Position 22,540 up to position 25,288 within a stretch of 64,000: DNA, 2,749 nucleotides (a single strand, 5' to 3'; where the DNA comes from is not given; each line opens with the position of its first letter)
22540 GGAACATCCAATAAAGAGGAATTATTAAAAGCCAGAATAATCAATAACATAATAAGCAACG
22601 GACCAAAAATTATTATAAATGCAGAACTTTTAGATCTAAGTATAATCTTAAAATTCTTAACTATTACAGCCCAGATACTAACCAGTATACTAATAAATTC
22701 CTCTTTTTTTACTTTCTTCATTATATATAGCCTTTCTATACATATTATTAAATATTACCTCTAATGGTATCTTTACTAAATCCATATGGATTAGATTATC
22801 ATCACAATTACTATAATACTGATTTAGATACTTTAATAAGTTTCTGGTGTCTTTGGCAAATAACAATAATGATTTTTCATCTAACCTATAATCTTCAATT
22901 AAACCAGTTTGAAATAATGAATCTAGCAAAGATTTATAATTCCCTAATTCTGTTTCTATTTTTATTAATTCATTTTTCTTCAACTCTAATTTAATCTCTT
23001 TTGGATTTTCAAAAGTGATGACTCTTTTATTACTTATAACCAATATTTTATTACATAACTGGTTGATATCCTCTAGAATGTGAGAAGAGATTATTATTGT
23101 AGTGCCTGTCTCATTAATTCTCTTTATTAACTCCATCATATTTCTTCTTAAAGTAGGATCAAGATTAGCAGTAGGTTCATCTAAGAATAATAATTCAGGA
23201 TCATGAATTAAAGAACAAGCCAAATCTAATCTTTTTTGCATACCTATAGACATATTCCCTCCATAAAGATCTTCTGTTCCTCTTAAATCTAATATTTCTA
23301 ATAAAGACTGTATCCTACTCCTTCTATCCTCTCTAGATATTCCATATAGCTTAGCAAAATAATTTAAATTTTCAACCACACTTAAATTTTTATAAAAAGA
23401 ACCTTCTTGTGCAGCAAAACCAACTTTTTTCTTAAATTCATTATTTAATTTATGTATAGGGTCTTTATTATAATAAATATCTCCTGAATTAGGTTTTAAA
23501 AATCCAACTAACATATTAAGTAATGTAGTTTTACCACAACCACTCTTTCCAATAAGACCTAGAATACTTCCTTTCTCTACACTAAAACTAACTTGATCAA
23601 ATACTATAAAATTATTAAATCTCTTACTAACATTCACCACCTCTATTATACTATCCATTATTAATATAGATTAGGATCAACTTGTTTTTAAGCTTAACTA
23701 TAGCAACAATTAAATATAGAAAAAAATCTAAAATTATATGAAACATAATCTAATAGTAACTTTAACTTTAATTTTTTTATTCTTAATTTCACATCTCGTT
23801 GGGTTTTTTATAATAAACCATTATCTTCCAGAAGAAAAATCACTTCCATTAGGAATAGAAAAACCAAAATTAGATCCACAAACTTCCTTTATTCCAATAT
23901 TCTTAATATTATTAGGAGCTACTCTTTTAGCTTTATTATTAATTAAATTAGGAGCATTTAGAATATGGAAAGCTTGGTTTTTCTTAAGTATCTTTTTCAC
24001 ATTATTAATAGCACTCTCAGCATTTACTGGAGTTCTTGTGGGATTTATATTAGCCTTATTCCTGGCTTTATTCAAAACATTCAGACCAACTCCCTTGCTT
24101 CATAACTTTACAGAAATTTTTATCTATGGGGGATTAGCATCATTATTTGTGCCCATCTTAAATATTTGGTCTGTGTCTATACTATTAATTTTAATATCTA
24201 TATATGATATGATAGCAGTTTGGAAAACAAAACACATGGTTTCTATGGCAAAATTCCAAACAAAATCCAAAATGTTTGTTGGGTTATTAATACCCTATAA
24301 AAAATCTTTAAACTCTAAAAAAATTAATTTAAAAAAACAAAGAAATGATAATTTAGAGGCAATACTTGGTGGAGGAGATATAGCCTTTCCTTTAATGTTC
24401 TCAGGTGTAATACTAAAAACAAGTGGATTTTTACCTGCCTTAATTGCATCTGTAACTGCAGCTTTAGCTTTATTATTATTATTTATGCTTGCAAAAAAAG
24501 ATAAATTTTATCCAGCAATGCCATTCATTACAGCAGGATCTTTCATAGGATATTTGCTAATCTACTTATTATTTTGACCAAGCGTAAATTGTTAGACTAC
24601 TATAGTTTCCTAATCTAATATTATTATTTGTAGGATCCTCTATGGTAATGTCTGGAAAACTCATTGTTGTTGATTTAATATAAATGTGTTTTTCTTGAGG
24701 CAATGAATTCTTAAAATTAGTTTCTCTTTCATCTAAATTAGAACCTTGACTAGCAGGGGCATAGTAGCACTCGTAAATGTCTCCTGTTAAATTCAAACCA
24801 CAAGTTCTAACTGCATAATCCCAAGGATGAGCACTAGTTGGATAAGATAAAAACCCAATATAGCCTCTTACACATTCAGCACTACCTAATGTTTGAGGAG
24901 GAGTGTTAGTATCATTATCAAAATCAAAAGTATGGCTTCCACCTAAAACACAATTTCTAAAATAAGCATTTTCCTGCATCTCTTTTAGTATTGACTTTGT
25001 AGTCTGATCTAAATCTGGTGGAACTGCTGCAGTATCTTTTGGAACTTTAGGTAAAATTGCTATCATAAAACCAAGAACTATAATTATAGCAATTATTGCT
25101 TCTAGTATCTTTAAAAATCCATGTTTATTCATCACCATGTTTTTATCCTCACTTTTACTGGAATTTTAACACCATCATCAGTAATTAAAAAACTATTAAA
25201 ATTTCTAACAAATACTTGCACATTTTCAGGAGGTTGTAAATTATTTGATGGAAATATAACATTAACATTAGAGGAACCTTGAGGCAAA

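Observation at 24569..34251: Twelve-gene type IV pilus-like operon that fits no named archaeal filament system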

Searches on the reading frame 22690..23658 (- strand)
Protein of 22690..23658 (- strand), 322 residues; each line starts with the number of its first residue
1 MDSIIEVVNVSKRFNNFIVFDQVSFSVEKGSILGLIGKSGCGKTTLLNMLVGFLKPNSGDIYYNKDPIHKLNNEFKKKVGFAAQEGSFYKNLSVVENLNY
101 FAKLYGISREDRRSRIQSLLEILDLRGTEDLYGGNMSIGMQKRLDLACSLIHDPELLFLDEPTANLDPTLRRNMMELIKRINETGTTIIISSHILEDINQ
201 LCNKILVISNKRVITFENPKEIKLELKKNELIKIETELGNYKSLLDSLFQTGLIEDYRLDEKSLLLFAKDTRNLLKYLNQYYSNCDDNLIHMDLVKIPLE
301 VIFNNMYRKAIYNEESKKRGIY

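Call 4: search_protein_families(library=pfam, proteins=[window:22690-23658:-], max_evalue=0.1)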
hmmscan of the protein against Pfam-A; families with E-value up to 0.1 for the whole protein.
window:22690-23658:- (322 aa): 21 families
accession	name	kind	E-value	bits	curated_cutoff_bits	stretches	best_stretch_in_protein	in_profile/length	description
PF00005.33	ABC_tran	-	1e-31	110.8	25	1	21-164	2-137/137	ABC transporter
PF13304.12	AAA_21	-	4.2e-15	57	27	2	134-194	236-299/304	AAA domain, putative AbiEii toxin, Type IV TA system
PF03205.20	MobB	-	0.00021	21.6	26.6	1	32-74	1-43/133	Molybdopterin guanine dinucleotide synthesis protein B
PF13555.12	AAA_29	-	0.00031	20.9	27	1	16-65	8-56/61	P-loop containing region of AAA domain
PF13401.12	AAA_22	-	0.00063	20.5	27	1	31-166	6-96/130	AAA domain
PF13175.12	AAA_15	-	0.0011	19.1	32.1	1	16-72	10-55/374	AAA ATPase domain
PF20720.3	nSTAND3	-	0.0013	18.9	27.2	1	24-57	11-44/155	Novel STAND NTPase 3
PF03193.22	RsgA_GTPase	-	0.0016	18.7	30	1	26-61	103-137/174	RsgA GTPase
PF02463.25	SMC_N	-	0.0016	18.3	40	1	114-196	121-200/220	RecF/RecN/SMC N terminal domain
PF01926.29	MMR_HSR1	-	0.0068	17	21.9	0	34-55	3-23/113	50S ribosome-binding GTPase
PF13479.12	AAA_24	-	0.0074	16.6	27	0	34-52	6-24/195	AAA domain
PF13558.12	SbcC_Walker_B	-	0.016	15.9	27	1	152-179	62-89/90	SbcC/RAD50-like, Walker B motif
PF00485.24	PRK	-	0.016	15.4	22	1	32-96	1-65/196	Phosphoribulokinase / Uridine kinase family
PF02367.23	TsaE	-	0.022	15.2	26.6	0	26-56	17-47/128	Threonylcarbamoyl adenosine biosynthesis protein TsaE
PF24883.2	NPHP3_N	-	0.024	15.3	24.8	1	29-61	21-53/164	Nephrocystin 3, N-terminal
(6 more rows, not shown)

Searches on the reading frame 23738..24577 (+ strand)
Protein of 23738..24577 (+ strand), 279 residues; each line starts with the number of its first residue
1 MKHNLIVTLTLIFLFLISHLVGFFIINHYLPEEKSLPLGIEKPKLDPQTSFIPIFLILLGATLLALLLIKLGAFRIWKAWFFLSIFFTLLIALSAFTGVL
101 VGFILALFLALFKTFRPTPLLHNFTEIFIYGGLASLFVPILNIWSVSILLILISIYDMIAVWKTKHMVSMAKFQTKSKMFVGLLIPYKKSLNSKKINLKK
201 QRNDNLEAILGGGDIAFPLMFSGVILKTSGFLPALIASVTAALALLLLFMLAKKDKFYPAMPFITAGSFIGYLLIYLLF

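Call 4: search_protein_families(library=pfam, proteins=[window:23738-24577:+], max_evalue=0.1)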
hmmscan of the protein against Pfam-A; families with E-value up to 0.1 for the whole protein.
window:23738-24577:+ (279 aa): 1 family
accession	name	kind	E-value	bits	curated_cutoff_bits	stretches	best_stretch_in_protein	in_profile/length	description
PF06550.16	SPP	-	5.8e-20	72.4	23.9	1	65-277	49-279/283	Signal-peptide peptidase, presenilin aspartyl protease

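Call 72: search_protein_families(library=ncbifam, proteins=[window:23738-24577:+], max_evalue=0.05)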
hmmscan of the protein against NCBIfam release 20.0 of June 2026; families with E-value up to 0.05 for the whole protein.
window:23738-24577:+ (279 aa): 1 family
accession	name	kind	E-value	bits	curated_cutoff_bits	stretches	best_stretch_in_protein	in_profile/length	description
NF041679.1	IMP_arch_presen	equivalog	1.6e-23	83.7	125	1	13-275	4-279/281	presenilin family intramembrane aspartyl protease PSH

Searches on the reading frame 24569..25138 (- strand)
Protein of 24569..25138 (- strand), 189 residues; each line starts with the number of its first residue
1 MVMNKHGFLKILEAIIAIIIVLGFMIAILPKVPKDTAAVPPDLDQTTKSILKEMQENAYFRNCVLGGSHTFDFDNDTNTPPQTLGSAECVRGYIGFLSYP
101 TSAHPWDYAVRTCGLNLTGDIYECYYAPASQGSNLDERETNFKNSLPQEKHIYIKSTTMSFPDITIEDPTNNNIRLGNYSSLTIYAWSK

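Call 4: search_protein_families(library=pfam, proteins=[window:24569-25138:-], max_evalue=0.1)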
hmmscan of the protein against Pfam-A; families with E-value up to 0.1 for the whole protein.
window:24569-25138:- (189 aa): 0 families

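Call 56: search_protein_representatives(protein=window:24569-25138:-)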
Query: 189 residues. Proteins with E-value up to 0.001 (for the whole library): 112; up to 1e-10: 36; up to 1e-30: 6. The best 112 are listed.
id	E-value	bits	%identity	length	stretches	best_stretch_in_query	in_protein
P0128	1.8e-50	187.6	51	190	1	1-189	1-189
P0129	3.2e-43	164.0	51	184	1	3-189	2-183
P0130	2.5e-39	151.3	51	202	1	1-189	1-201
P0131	1.4e-36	142.3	49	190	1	1-189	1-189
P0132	1.6e-33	132.4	53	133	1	3-132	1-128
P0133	3.0e-31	125.0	53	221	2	1-128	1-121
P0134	1.5e-27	112.9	45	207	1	1-189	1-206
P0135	1.7e-26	109.5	41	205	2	1-130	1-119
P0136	8.7e-24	100.6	39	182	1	3-187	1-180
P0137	3.3e-21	92.2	46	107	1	86-189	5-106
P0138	3.7e-19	85.5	36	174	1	9-188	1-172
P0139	5.6e-19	84.9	39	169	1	3-189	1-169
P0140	7.5e-19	84.5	29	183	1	3-188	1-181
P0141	2.4e-18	82.9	38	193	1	1-188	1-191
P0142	3.4e-18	82.4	36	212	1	4-166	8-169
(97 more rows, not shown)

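Call 59: search_protein_families(library=pfam, alignment_id=A4, max_evalue=0.01)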
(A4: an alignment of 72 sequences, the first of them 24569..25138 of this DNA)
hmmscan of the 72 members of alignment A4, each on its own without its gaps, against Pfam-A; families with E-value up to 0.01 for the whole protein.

A. member 1, window:24569-25138:- (189 aa): 0 families

B. families by the number of members that match (of 72 scanned): 3 families
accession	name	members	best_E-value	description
PF23959.1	DUF7288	2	0.0047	Family of unknown function (DUF7288)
PF23923.1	DUF7262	1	0.0013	Family of unknown function (DUF7262)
PF10328.15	7TM_GPCR_Srx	1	0.0083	Serpentine type 7TM GPCR chemoreceptor Srx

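Call 70: predict_structure(alignment_id=A4)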
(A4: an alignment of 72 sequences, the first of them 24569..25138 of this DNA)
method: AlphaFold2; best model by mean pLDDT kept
length: 189 residues; sequences in the alignment: 72
mean_pLDDT: 89.8   pTM: 0.77
mean pLDDT of the five models: 89.8, 89.4, 89.3, 88.9, 88.8
residues with pLDDT >= 90: 126; 70-90: 58; 50-70: 5; < 50: 0
segments of 3 or more residues with pLDDT < 50: none
pLDDT, mean of each block of 10 residues (from residue 1): 80 97 97 82 95 92 82 80 87 95 96 94 92 91 96 94 78 83 97
secondary structure, 60 per line:
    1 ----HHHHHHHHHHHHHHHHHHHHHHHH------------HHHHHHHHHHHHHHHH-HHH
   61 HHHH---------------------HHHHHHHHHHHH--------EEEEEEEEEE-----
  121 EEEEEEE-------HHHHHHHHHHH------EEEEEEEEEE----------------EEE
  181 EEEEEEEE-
elements in order: H5-28 H41-56 H58-64 H86-97 E106-115 E121-127 H135-145 E152-161 E178-188

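Call 72: search_protein_families(library=ncbifam, proteins=[window:24569-25138:-], max_evalue=0.05)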
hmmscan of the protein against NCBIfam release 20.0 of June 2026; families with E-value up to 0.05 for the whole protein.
window:24569-25138:- (189 aa): 0 families

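Call 73: fold_search(model_id=the predicted structure, library=pdb)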
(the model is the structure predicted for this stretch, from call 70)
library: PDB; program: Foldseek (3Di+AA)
matches with E <= 10: 656; with E <= 0.001: 0
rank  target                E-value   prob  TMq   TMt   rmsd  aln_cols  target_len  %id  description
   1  6qb7_D                6.4e-02  0.38  0.23  0.33   6.8       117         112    8  Structure of the H1 domain of human KCTD16 (released 2019-02-06)
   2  5vky_B                1.3e-01  0.33  0.27  0.42   7.7       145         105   12  Yeast Tda2 (YER071C) - a dynein light chain family member that works independently of the dynein motor complex and mic (released 2017-07-12)
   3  6qb7_C                1.4e-01  0.18  0.21  0.30   6.6       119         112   11  Structure of the H1 domain of human KCTD16 (released 2019-02-06)
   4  8tlq_D                1.4e-01  0.09  0.17  0.18  18.4       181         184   12  Cryo-EM structure of the Rev1-Polzeta-DNA-dCTP complex (released 2024-05-15)
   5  6v93_E                1.5e-01  0.07  0.15  0.14  17.7       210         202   11  Structure of DNA Polymerase Zeta/DNA/dNTP Ternary Complex (released 2020-08-19)
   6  1n6m_A                1.7e-01  0.08  0.17  0.11  15.2       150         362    7  Rotation of the stalk/neck and one head in a new crystal structure of the kinesin motor protein, Ncd (released 2003-10-28)
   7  6qb7_A                1.8e-01  0.16  0.20  0.27   7.2       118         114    8  Structure of the H1 domain of human KCTD16 (released 2019-02-06)
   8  2wvd_B                1.9e-01  0.09  0.17  0.21  15.5       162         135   11  Structural and mechanistic insights into Helicobacter pylori NikR function (released 2010-01-19)
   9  6z1p_Bj               2.0e-01  0.11  0.17  0.20  11.5       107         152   16  Structure of the mitochondrial ribosome from Tetrahymena thermophila (released 2020-06-24)
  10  3u06_A                2.5e-01  0.08  0.18  0.11  10.3       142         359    8  Crystal structure of the kinesin-14 NcdG347D (released 2012-03-07)
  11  1s2h                  2.5e-01  0.06  0.17  0.16  17.8       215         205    8  The Mad2 spindle checkpoint protein possesses two distinct natively folded states (released 2004-03-30)
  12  7k58_N                2.6e-01  0.21  0.26  0.38  11.0       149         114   11  Structure of outer-arm dyneins bound to microtubule with microtubule binding state 1(MTBS-1) (released 2021-09-29)
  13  9r2r_A                2.6e-01  0.06  0.12  0.15  13.3        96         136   14  De novo designed M7 protein fold (released 2025-05-14)
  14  6zu5_SU0              3.0e-01  0.06  0.14  0.19   8.2        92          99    6  Structure of the Paranosema locustae ribosome in complex with Lso2 (released 2020-11-04)
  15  5xuy_C                3.0e-01  0.04  0.15  0.15  17.1       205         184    8  Crystal structure of ATG101-ATG13HORMA (released 2018-07-04)
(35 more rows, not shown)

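Call 80: search_solved_structures(query=A4, max_evalue=10)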
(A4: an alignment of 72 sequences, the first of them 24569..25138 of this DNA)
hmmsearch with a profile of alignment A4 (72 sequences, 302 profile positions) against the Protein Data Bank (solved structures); distinct sequences matched with E-value up to 10: 0.
